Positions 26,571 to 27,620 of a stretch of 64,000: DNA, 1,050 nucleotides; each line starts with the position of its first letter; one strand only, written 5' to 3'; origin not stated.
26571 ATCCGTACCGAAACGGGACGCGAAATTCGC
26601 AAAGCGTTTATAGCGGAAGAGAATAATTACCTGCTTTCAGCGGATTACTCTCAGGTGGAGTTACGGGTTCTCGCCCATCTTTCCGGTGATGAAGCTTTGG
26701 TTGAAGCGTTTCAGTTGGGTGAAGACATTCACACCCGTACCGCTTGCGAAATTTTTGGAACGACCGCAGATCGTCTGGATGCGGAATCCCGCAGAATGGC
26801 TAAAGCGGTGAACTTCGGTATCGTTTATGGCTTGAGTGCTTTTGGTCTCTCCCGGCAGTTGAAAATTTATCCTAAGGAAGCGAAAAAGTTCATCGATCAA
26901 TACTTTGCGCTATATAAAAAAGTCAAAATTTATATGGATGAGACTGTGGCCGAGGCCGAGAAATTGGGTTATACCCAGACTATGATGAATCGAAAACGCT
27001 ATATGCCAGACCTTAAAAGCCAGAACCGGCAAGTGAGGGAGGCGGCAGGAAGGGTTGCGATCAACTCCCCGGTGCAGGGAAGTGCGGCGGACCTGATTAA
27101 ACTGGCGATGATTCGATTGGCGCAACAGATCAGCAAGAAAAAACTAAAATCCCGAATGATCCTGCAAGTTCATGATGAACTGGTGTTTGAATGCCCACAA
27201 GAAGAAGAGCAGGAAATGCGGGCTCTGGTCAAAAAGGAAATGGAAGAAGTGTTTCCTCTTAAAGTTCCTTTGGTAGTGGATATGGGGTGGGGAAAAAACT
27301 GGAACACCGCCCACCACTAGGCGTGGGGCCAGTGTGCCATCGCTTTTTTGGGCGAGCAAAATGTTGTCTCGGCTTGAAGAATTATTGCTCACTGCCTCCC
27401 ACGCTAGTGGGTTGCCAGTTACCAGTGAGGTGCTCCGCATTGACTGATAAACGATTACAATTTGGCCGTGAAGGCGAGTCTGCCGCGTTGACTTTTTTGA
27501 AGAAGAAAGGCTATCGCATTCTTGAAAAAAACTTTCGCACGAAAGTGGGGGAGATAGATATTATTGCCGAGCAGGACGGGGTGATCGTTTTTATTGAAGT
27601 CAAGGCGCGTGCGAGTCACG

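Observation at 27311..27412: Repeat family whose 5' end (CAC)CACTAG supplies the stop codon and terminal His of three unrelated genes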

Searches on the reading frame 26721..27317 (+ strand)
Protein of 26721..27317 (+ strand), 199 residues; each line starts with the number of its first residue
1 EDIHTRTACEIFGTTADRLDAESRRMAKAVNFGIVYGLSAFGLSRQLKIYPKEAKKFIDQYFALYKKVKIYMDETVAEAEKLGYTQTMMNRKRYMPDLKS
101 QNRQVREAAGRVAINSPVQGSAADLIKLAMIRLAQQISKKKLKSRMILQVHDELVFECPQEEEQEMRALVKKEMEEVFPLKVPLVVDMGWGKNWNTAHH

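Call 28: find_related_loci(query=window:26721-27317:+, collection=metagenome_contigs, flank=1500)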
Query window:26721-27317:+ (199 aa) in metagenome_contigs; peptide patterns used: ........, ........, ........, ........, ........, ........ (x = any residue, [..] = any of these).
600 stretches matched a pattern (row limit reached: there are more); 593 encode a relative of the query (tblastn E <= 1e-3); the best 80 are kept; 80 distinct loci.
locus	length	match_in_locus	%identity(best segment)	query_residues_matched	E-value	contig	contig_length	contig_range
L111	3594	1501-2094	80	1-198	6e-111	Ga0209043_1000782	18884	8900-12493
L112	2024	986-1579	79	1-198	1e-114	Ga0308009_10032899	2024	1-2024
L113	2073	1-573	81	8-198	2e-100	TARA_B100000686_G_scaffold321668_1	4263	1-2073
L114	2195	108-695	71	1-198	5e-98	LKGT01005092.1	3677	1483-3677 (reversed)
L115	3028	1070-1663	68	1-198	3e-96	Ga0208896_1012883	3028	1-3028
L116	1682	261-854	67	1-198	5e-97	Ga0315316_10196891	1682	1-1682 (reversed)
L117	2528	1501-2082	57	1-194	7e-75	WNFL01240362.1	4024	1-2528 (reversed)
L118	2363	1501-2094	53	1-198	3e-73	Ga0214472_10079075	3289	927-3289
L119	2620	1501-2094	53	1-198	4e-71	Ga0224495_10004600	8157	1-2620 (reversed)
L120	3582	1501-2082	55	1-194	5e-71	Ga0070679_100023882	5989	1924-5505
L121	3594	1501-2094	52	1-198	6e-71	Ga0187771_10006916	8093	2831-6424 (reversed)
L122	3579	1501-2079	55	2-194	1e-70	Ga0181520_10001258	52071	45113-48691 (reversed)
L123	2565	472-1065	52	1-198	8e-71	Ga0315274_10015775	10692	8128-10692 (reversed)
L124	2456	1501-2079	54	2-194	1e-70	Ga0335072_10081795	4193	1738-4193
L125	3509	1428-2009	55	1-194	1e-69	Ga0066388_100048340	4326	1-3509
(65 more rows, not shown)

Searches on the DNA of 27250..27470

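Call 53: search_rna_families(source=window, start=27250, end=27470, threshold=evalue, max_evalue=5)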
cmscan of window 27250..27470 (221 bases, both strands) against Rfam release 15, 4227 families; matches with E-value up to 5: 2.
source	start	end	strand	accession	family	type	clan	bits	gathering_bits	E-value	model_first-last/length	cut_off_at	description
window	27272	27414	-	RF01971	RMST_10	Gene; lncRNA;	-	16.3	55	1.4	1-154/154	no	Rhabdomyosarcoma 2 associated transcript conserved region 10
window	27250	27268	+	RF02171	RFPL3-AS1_1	Gene; lncRNA;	-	10.1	70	3.1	70-88/88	5'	RFPL3 antisense RNA 1 conserved region 1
